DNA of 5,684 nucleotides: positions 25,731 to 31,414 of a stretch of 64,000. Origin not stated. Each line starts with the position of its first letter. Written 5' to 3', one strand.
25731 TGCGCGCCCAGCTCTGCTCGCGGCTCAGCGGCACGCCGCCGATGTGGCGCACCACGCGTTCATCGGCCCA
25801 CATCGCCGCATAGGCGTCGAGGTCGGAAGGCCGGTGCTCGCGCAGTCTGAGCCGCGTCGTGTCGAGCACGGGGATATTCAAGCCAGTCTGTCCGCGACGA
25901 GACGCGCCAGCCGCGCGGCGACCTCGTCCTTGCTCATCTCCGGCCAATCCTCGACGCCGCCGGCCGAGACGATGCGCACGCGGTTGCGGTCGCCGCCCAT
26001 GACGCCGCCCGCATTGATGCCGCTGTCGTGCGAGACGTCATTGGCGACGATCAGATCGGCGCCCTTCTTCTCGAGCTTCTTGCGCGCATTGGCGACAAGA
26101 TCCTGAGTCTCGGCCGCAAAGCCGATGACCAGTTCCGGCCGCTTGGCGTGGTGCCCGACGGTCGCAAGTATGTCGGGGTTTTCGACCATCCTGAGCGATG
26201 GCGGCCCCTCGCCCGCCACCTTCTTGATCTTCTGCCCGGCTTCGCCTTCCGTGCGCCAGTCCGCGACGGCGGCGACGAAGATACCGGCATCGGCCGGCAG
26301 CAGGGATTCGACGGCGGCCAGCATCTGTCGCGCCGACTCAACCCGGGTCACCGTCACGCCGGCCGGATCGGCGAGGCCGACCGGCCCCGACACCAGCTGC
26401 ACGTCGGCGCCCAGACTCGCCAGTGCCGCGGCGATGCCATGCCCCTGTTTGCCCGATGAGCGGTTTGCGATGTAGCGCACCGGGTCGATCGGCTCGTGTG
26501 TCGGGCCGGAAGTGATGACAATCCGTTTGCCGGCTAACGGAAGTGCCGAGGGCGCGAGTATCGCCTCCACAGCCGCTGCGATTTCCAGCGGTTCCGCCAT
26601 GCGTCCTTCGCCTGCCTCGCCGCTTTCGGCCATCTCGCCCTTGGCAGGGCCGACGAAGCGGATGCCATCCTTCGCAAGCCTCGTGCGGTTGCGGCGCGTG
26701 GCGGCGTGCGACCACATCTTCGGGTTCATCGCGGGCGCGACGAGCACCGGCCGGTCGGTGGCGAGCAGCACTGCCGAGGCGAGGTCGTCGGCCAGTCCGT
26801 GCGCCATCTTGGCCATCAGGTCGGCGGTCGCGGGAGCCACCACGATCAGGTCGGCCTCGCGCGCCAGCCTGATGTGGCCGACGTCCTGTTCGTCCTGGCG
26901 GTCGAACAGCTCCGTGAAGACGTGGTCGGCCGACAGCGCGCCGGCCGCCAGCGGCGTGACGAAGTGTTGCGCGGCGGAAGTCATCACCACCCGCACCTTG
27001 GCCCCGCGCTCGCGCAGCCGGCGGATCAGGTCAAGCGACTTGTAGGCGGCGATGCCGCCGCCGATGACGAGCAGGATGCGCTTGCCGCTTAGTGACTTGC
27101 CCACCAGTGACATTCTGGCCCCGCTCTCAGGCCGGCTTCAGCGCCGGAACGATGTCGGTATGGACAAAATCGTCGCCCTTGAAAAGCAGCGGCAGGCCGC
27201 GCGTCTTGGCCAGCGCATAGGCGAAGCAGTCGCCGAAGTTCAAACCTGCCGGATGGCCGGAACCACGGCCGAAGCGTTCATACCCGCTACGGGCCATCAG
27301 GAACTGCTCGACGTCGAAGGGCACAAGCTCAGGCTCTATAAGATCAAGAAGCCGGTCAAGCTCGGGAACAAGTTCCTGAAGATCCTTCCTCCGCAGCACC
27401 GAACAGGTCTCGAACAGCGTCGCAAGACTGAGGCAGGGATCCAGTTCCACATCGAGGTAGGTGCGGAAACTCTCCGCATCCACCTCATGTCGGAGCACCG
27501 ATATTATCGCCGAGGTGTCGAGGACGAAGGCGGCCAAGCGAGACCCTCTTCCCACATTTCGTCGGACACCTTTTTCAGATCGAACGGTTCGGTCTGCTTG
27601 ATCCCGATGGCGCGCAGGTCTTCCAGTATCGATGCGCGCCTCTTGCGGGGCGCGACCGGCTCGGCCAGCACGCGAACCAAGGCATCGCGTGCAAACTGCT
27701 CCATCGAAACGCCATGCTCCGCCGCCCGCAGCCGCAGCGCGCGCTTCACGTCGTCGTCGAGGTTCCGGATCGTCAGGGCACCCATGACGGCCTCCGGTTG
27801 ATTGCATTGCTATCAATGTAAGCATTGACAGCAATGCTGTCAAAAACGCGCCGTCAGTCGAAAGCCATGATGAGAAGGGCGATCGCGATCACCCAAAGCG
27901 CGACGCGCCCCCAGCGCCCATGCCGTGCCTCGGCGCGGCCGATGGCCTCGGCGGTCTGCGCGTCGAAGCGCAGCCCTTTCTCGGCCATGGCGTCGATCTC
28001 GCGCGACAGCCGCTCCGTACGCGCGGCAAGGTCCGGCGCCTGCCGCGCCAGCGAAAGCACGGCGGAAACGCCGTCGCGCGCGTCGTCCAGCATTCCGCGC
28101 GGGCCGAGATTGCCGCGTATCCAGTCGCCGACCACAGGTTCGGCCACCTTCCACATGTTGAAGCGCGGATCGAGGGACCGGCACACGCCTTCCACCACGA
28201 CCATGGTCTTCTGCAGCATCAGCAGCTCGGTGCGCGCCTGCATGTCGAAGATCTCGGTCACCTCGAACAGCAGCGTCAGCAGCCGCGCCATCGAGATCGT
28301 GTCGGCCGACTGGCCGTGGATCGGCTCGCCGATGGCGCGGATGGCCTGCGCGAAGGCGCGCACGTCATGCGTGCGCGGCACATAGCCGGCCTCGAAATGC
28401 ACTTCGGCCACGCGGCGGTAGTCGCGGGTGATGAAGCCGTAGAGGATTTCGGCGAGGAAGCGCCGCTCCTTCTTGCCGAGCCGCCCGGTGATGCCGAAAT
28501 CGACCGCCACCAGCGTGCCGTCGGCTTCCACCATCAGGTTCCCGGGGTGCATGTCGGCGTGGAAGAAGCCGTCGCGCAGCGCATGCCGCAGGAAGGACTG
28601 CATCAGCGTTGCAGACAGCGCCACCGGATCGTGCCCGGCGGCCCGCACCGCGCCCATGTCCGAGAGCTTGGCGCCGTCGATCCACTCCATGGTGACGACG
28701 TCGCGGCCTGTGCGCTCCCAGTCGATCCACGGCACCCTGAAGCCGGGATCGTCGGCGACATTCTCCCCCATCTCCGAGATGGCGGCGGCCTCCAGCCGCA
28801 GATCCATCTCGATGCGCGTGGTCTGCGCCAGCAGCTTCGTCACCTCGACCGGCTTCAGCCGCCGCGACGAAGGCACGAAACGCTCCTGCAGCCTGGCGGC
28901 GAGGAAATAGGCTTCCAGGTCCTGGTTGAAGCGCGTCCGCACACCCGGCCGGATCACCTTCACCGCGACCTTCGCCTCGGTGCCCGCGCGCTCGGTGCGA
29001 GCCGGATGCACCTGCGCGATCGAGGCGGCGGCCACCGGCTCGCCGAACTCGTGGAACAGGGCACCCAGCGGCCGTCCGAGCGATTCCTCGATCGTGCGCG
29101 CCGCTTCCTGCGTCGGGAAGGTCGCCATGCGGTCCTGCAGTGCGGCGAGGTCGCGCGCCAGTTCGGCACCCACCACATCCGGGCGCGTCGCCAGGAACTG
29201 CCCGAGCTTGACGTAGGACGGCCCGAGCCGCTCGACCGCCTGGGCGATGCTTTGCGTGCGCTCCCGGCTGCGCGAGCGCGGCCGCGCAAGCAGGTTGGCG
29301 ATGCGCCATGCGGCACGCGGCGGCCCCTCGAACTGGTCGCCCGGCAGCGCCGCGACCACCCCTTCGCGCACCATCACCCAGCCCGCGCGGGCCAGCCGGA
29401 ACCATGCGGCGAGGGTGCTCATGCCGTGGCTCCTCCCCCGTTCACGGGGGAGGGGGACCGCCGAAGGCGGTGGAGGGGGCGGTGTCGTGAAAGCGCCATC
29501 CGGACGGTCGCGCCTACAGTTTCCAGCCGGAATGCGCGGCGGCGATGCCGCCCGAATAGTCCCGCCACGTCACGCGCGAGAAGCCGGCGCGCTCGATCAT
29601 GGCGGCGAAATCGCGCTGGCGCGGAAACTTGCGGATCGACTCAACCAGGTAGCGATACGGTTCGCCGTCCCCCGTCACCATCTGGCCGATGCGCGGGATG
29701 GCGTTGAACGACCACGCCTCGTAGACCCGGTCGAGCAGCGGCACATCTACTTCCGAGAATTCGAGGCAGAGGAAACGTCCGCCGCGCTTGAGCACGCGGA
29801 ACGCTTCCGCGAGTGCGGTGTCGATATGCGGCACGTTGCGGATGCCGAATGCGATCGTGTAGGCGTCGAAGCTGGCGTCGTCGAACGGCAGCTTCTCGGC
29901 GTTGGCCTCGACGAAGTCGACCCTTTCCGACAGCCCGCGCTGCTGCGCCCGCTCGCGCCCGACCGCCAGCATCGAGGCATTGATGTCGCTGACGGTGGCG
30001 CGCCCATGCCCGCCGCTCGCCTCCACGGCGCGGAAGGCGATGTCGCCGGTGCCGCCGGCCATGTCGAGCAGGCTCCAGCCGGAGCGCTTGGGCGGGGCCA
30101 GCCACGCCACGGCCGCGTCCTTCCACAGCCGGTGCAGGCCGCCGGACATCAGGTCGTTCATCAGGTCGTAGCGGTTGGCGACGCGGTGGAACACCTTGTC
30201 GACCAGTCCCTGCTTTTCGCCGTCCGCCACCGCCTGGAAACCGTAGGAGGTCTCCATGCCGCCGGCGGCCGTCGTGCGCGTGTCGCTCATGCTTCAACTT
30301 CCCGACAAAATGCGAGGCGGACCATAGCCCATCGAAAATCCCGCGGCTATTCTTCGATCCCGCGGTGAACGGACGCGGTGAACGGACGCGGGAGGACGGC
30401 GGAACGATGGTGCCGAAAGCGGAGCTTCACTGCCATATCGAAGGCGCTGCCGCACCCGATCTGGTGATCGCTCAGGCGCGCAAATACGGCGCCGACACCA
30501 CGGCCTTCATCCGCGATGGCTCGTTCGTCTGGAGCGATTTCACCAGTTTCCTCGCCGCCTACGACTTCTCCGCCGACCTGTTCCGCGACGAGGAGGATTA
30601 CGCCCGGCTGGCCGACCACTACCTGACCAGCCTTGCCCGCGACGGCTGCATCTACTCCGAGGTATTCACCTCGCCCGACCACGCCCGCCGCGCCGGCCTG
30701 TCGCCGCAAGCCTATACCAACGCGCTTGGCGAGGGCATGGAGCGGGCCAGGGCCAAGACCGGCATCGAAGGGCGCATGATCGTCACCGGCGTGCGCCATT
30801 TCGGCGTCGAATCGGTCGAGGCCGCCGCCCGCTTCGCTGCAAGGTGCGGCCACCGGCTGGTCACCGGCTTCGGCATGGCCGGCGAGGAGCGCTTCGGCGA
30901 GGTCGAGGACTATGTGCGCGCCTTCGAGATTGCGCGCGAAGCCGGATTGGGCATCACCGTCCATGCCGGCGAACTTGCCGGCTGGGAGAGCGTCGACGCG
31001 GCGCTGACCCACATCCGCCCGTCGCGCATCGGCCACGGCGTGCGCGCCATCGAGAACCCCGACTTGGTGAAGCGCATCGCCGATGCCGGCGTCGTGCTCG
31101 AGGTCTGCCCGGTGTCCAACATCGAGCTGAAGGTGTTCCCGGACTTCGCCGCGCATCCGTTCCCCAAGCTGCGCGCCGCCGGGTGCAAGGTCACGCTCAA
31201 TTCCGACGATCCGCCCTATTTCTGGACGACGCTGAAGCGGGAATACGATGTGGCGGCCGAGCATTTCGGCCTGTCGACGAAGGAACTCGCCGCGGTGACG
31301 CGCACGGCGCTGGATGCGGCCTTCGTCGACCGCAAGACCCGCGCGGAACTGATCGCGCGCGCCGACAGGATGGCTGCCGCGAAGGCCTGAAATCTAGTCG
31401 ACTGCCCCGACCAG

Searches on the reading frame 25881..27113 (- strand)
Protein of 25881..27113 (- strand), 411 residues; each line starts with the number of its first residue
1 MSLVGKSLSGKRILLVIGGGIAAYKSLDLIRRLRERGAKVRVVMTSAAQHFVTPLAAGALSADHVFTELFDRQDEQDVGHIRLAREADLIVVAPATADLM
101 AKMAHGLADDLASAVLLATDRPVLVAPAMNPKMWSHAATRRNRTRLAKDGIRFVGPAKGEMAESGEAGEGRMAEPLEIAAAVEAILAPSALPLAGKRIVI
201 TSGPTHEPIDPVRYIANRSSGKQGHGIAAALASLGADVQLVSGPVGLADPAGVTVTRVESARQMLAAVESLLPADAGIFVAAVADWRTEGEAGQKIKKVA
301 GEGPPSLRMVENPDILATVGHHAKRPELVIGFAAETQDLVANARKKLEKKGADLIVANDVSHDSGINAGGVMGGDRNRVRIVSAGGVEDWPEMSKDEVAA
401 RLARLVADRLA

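Call 31: search_protein_families(library=padloc, proteins=[L086:4479-5144:-, L086:5363-6922:+, L086:7314-7658:+], max_evalue=0.01)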
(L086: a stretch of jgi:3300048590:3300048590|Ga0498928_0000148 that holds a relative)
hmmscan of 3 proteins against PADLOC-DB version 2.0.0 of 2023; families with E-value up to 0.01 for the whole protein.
L086:4479-5144:- (222 aa): 0 families

L086:5363-6922:+ (520 aa): 2 families
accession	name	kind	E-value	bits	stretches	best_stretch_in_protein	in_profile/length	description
PDLC04140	mad8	-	3.8e-06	24.6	1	49-256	26-205/314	mads_8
PDLC04897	PDC-S06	-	0.0028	14.3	1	48-75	21-48/727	-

L086:7314-7658:+ (115 aa): 0 families

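Call 32: search_protein_families(library=pfam, proteins=[L086:4479-5144:-, L086:5363-6922:+, L086:7314-7658:+], max_evalue=0.01)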
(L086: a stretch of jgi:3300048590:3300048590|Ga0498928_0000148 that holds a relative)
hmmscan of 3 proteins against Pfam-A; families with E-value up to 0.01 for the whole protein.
L086:4479-5144:- (222 aa): 0 families

L086:5363-6922:+ (520 aa): 6 families
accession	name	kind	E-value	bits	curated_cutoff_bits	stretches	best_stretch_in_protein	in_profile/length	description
PF24389.1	ORC-CDC6-like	-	1.3e-06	27.9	27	1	28-67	11-49/571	ORC-CDC6-like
PF01637.24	ATPase_2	-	0.00017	21.9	33.2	1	47-90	17-61/225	ATPase domain predominantly from Archaea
PF13401.12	AAA_22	-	0.00026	21.8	27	1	48-105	3-58/130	AAA domain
PF13191.12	AAA_16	-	0.00086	20.3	32.6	0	48-89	22-63/167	AAA ATPase domain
PF07693.20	KAP_NTPase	-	0.0026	17.5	20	1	60-111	30-84/293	KAP family P-loop domain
PF13173.12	AAA_14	-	0.0033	17.9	27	0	53-91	5-42/129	AAA domain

L086:7314-7658:+ (115 aa): 0 families

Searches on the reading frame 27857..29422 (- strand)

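Call 31: search_protein_families(library=padloc, proteins=[L086:4479-5144:-, L086:5363-6922:+, L086:7314-7658:+], max_evalue=0.01)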
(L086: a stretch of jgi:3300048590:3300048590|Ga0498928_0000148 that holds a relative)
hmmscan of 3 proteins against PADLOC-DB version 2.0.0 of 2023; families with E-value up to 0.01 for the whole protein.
L086:4479-5144:- (222 aa): 0 families

L086:5363-6922:+ (520 aa): 2 families
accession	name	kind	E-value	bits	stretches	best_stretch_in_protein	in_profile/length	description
PDLC04140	mad8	-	3.8e-06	24.6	1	49-256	26-205/314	mads_8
PDLC04897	PDC-S06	-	0.0028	14.3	1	48-75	21-48/727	-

L086:7314-7658:+ (115 aa): 0 families

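Call 32: search_protein_families(library=pfam, proteins=[L086:4479-5144:-, L086:5363-6922:+, L086:7314-7658:+], max_evalue=0.01)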
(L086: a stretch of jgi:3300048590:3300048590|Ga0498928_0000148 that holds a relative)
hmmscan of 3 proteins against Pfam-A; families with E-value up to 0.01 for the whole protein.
L086:4479-5144:- (222 aa): 0 families

L086:5363-6922:+ (520 aa): 6 families
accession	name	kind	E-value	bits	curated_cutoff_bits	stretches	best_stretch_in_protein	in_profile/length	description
PF24389.1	ORC-CDC6-like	-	1.3e-06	27.9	27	1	28-67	11-49/571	ORC-CDC6-like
PF01637.24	ATPase_2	-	0.00017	21.9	33.2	1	47-90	17-61/225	ATPase domain predominantly from Archaea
PF13401.12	AAA_22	-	0.00026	21.8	27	1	48-105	3-58/130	AAA domain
PF13191.12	AAA_16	-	0.00086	20.3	32.6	0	48-89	22-63/167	AAA ATPase domain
PF07693.20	KAP_NTPase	-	0.0026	17.5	20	1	60-111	30-84/293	KAP family P-loop domain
PF13173.12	AAA_14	-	0.0033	17.9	27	0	53-91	5-42/129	AAA domain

L086:7314-7658:+ (115 aa): 0 families

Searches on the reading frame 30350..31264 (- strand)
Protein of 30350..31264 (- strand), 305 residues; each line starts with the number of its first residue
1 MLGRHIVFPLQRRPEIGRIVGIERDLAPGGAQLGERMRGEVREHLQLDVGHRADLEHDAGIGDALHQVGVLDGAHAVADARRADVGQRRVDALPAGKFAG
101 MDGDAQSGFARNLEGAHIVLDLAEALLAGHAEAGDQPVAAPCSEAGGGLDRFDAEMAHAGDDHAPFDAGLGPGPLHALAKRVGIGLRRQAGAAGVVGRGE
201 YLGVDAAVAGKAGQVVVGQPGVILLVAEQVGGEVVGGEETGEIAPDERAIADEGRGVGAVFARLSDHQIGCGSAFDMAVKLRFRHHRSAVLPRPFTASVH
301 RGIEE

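Call 31: search_protein_families(library=padloc, proteins=[L086:4479-5144:-, L086:5363-6922:+, L086:7314-7658:+], max_evalue=0.01)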
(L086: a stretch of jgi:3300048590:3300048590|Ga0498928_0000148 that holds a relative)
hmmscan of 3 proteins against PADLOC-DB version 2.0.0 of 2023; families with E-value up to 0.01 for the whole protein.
L086:4479-5144:- (222 aa): 0 families

L086:5363-6922:+ (520 aa): 2 families
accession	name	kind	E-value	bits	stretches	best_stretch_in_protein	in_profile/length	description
PDLC04140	mad8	-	3.8e-06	24.6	1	49-256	26-205/314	mads_8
PDLC04897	PDC-S06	-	0.0028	14.3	1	48-75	21-48/727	-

L086:7314-7658:+ (115 aa): 0 families

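Call 32: search_protein_families(library=pfam, proteins=[L086:4479-5144:-, L086:5363-6922:+, L086:7314-7658:+], max_evalue=0.01)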
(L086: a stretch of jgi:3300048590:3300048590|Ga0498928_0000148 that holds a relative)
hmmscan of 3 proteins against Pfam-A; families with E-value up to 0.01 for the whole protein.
L086:4479-5144:- (222 aa): 0 families

L086:5363-6922:+ (520 aa): 6 families
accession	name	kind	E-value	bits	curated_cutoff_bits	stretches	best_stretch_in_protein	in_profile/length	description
PF24389.1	ORC-CDC6-like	-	1.3e-06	27.9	27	1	28-67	11-49/571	ORC-CDC6-like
PF01637.24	ATPase_2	-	0.00017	21.9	33.2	1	47-90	17-61/225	ATPase domain predominantly from Archaea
PF13401.12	AAA_22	-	0.00026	21.8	27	1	48-105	3-58/130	AAA domain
PF13191.12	AAA_16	-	0.00086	20.3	32.6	0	48-89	22-63/167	AAA ATPase domain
PF07693.20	KAP_NTPase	-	0.0026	17.5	20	1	60-111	30-84/293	KAP family P-loop domain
PF13173.12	AAA_14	-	0.0033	17.9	27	0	53-91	5-42/129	AAA domain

L086:7314-7658:+ (115 aa): 0 families
